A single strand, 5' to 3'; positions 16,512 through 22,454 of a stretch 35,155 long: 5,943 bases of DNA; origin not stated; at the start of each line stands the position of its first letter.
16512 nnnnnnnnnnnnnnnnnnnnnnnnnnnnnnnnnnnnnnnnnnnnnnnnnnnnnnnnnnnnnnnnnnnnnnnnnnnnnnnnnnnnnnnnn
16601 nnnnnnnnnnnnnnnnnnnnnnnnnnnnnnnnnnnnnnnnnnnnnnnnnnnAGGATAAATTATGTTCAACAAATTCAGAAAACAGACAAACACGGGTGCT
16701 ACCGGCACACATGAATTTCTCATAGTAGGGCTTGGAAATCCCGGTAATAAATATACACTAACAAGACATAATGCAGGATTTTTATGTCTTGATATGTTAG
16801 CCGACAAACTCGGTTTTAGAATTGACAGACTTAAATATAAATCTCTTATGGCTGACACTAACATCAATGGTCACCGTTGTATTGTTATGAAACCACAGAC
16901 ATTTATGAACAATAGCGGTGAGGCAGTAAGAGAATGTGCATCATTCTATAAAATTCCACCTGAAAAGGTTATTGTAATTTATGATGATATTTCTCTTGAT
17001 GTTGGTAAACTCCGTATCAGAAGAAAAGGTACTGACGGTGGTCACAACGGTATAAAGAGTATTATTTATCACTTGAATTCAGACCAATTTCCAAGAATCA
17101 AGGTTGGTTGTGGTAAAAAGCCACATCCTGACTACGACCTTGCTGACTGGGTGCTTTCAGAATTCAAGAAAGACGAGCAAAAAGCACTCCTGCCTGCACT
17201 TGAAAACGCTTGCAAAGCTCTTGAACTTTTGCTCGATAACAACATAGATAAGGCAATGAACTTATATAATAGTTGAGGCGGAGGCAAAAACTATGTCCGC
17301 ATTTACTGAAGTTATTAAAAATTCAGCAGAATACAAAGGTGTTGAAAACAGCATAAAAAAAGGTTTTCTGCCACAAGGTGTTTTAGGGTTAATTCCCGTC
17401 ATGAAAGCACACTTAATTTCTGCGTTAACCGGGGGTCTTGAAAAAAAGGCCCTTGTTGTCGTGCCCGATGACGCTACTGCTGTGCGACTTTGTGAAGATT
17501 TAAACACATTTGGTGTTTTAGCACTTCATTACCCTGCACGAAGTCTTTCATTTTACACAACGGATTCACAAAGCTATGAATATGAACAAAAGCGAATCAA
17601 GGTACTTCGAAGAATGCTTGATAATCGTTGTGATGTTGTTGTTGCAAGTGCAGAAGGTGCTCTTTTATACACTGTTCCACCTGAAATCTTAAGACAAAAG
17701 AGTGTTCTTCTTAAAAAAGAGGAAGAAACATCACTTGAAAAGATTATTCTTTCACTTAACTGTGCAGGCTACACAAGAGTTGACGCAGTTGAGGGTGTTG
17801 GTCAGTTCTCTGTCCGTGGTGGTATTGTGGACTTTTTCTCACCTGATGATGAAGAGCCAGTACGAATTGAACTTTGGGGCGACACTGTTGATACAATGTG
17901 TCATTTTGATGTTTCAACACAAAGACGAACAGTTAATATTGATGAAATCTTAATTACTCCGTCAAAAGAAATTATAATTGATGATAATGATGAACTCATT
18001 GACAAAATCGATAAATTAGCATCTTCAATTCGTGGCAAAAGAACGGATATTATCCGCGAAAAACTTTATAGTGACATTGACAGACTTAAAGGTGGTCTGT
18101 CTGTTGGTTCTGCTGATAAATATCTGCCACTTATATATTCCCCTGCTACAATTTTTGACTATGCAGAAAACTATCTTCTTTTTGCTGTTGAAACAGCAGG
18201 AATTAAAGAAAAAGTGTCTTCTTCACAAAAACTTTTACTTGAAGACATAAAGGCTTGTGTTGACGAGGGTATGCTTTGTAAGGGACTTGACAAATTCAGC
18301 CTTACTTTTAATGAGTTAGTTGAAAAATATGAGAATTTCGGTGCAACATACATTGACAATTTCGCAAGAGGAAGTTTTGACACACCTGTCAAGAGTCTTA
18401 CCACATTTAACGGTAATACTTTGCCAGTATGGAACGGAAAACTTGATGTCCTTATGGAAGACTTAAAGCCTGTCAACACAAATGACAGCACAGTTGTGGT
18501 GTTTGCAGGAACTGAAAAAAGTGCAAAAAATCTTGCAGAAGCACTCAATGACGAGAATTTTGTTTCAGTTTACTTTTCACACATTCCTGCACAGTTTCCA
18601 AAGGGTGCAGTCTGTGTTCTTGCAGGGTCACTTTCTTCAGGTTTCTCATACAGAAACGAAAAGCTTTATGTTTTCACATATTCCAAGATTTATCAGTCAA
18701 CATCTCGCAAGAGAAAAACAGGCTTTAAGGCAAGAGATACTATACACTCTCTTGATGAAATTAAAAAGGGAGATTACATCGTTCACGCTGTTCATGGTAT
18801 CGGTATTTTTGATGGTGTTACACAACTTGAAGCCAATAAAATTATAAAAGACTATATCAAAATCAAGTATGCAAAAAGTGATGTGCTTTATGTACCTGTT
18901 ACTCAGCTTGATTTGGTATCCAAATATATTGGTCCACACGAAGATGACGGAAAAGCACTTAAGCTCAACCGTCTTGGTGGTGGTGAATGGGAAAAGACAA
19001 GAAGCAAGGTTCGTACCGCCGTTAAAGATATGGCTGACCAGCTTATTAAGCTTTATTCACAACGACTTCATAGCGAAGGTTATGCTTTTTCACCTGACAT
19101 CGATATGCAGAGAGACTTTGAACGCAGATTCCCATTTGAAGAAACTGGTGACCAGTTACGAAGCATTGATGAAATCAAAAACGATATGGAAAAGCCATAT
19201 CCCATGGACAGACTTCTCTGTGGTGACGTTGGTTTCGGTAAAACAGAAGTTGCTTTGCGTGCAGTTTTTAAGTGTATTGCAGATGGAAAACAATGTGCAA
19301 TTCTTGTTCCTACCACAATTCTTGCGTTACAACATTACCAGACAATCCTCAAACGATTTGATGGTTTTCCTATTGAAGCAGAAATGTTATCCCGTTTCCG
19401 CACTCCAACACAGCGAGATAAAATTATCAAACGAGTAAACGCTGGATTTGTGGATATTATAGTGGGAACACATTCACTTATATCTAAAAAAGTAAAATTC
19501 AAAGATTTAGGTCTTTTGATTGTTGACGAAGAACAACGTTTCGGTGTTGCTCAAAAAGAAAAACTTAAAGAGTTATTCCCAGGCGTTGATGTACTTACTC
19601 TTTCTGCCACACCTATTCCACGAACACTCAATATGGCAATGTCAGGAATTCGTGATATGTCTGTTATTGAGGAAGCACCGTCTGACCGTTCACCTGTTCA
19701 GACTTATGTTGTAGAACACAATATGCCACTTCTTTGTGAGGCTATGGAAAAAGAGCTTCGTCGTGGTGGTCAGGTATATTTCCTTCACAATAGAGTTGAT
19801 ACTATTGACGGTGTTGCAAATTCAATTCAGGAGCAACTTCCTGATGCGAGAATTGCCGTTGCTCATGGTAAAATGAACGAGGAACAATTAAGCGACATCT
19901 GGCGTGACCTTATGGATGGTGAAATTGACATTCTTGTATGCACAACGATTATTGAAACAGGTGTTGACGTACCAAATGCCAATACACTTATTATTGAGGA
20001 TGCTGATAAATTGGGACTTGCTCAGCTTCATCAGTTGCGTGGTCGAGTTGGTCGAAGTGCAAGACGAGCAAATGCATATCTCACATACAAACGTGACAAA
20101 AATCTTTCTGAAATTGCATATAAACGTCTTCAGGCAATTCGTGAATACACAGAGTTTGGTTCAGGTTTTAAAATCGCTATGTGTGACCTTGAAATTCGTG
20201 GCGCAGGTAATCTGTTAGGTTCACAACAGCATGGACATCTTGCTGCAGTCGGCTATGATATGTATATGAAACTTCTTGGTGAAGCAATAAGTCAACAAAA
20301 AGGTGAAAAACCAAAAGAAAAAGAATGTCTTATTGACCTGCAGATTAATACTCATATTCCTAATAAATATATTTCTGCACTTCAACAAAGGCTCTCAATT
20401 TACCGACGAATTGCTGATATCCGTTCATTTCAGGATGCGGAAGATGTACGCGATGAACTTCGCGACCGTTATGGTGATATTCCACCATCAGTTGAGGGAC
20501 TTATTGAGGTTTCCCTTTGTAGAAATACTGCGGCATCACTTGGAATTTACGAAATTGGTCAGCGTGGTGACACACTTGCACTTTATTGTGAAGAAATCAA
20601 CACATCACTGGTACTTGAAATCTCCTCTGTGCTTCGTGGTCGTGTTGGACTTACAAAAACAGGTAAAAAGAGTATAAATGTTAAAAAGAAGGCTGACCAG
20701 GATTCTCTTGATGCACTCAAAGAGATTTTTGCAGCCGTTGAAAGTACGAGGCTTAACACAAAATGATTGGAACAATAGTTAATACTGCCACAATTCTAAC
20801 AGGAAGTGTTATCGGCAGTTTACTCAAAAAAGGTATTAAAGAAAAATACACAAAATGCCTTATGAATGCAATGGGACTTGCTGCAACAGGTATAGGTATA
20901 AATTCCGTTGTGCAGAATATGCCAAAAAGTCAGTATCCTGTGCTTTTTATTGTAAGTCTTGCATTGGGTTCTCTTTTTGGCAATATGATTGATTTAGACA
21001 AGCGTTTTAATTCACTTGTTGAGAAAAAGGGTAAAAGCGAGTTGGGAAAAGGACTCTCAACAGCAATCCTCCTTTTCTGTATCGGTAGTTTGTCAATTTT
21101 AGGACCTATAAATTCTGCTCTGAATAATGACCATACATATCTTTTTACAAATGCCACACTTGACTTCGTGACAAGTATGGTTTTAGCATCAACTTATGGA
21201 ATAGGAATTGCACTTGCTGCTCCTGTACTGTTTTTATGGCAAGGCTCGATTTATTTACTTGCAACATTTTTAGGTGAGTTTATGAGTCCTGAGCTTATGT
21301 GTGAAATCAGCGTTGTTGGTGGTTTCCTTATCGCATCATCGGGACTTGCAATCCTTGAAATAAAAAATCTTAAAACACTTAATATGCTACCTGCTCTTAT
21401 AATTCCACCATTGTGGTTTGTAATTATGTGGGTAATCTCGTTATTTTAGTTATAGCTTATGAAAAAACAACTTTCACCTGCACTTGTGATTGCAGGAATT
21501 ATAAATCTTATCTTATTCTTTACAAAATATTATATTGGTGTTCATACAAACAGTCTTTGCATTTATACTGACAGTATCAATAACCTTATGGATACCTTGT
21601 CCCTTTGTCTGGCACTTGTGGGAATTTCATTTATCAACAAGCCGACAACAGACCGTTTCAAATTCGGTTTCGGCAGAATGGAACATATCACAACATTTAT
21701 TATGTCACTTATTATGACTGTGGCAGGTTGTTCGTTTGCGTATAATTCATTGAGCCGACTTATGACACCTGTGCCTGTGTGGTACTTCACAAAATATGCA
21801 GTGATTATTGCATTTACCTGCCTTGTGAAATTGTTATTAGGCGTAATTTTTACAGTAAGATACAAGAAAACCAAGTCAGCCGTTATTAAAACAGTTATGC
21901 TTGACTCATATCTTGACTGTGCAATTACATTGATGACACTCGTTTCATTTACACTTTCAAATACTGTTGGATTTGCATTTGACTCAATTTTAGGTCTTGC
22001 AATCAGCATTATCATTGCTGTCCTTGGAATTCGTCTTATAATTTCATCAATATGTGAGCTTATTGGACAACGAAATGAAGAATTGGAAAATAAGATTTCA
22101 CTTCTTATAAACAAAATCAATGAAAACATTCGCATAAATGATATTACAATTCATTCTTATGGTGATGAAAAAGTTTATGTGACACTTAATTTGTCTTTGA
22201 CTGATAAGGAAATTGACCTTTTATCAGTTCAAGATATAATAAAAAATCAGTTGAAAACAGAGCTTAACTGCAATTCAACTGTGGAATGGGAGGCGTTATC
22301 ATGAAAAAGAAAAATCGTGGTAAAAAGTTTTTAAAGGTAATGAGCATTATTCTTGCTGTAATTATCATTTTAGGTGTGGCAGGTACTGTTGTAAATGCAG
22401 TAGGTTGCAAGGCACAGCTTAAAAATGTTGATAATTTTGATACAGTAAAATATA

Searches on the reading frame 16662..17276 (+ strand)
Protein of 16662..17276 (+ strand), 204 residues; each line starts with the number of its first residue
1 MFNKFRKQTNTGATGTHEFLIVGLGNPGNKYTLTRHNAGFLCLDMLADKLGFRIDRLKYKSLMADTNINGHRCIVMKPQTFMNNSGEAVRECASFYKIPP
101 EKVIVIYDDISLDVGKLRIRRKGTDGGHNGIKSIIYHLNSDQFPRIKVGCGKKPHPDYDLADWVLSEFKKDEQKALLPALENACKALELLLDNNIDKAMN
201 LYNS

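Call 11: search_protein_families(library=pfam, proteins=[window:16662-17276:+], max_evalue=0.001)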
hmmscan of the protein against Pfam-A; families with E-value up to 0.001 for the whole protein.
window:16662-17276:+ (204 aa): 1 family
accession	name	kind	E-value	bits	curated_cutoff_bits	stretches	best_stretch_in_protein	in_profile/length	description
PF01195.25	Pept_tRNA_hydro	-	1e-70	237.7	27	1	20-203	1-183/183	Peptidyl-tRNA hydrolase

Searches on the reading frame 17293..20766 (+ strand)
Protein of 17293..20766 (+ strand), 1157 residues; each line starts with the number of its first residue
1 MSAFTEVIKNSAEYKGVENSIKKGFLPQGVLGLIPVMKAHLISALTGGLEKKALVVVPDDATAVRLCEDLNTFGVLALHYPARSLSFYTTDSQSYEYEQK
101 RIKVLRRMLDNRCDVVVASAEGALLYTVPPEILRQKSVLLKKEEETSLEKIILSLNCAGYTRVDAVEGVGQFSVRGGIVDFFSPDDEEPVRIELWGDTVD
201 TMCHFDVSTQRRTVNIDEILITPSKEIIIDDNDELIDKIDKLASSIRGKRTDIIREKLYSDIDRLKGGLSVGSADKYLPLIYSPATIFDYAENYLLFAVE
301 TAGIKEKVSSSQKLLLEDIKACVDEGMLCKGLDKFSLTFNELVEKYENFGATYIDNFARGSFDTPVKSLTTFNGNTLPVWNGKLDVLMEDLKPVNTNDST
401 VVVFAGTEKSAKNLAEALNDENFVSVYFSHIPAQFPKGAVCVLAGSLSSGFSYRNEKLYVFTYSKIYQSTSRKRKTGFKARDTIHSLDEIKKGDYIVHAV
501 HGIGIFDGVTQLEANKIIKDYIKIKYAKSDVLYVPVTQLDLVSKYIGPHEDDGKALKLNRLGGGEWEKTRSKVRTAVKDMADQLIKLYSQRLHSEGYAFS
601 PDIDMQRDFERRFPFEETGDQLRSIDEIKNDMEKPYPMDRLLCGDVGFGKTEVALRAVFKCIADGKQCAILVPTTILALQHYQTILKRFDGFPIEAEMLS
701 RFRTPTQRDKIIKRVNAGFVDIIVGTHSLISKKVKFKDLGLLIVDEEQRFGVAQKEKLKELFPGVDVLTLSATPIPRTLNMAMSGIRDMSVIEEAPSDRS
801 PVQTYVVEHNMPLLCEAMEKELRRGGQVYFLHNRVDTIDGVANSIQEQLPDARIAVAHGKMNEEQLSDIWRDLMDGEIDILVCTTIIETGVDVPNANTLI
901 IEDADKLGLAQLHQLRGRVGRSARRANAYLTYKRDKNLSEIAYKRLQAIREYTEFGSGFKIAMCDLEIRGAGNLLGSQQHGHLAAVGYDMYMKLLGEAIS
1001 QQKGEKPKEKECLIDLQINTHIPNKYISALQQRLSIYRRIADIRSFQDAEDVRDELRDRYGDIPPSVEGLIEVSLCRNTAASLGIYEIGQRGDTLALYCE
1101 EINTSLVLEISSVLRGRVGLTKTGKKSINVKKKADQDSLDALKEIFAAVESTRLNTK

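Call 11: search_protein_families(library=pfam, proteins=[window:17293-20766:+], max_evalue=0.001)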
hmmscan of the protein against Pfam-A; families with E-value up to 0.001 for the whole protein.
window:17293-20766:+ (1157 aa): 7 families
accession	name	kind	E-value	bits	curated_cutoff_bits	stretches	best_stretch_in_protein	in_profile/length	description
PF00270.35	DEAD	-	8.3e-25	87.9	26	1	621-780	4-165/167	DEAD/DEAH box helicase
PF00271.37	Helicase_C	-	8e-24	84.5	23.5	1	815-922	7-109/110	Helicase conserved C-terminal domain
PF03461.20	TRCF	-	2.2e-22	79.7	25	1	1016-1101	1-86/95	TRCF domain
PF17757.6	UvrB_inter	-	1e-20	74.1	22.9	1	140-226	3-90/91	UvrB interaction domain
PF02559.22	CarD_TRCF_RID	-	5e-19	68.6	23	1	491-546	2-57/57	CarD-like/TRCF RID domain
PF04851.21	ResIII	-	3.1e-07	30.9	22.5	1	639-774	25-162/164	Type III restriction enzyme, res subunit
PF22590.2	Cas3-like_C_2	-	0.00015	22.4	27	1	825-923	2-105/106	CRISPR-associated nuclease/helicase Cas3, C-terminal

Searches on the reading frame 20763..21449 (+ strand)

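Call 11: search_protein_families(library=pfam, proteins=[window:20763-21449:+], max_evalue=0.001)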
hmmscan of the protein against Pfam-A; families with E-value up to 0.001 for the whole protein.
window:20763-21449:+ (228 aa): 1 family
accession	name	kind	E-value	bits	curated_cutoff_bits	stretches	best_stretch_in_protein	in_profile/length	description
PF04474.17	DUF554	-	3.3e-72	243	25.1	1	2-219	1-219/220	Protein of unknown function (DUF554)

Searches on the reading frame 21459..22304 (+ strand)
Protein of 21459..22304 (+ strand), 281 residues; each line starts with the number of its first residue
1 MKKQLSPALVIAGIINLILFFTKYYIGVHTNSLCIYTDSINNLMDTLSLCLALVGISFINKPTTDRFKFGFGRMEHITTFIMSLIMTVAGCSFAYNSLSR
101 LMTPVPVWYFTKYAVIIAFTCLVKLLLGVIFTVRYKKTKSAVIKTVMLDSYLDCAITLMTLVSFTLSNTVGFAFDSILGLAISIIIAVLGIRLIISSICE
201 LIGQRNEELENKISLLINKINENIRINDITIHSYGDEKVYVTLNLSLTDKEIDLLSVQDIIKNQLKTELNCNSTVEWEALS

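Call 11: search_protein_families(library=pfam, proteins=[window:21459-22304:+], max_evalue=0.001)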
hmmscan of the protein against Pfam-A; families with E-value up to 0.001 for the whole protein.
window:21459-22304:+ (281 aa): 1 family
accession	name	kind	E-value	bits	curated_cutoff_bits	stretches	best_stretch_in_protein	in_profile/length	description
PF01545.26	Cation_efflux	-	1.2e-29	104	26.6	1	9-201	1-197/198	Cation efflux family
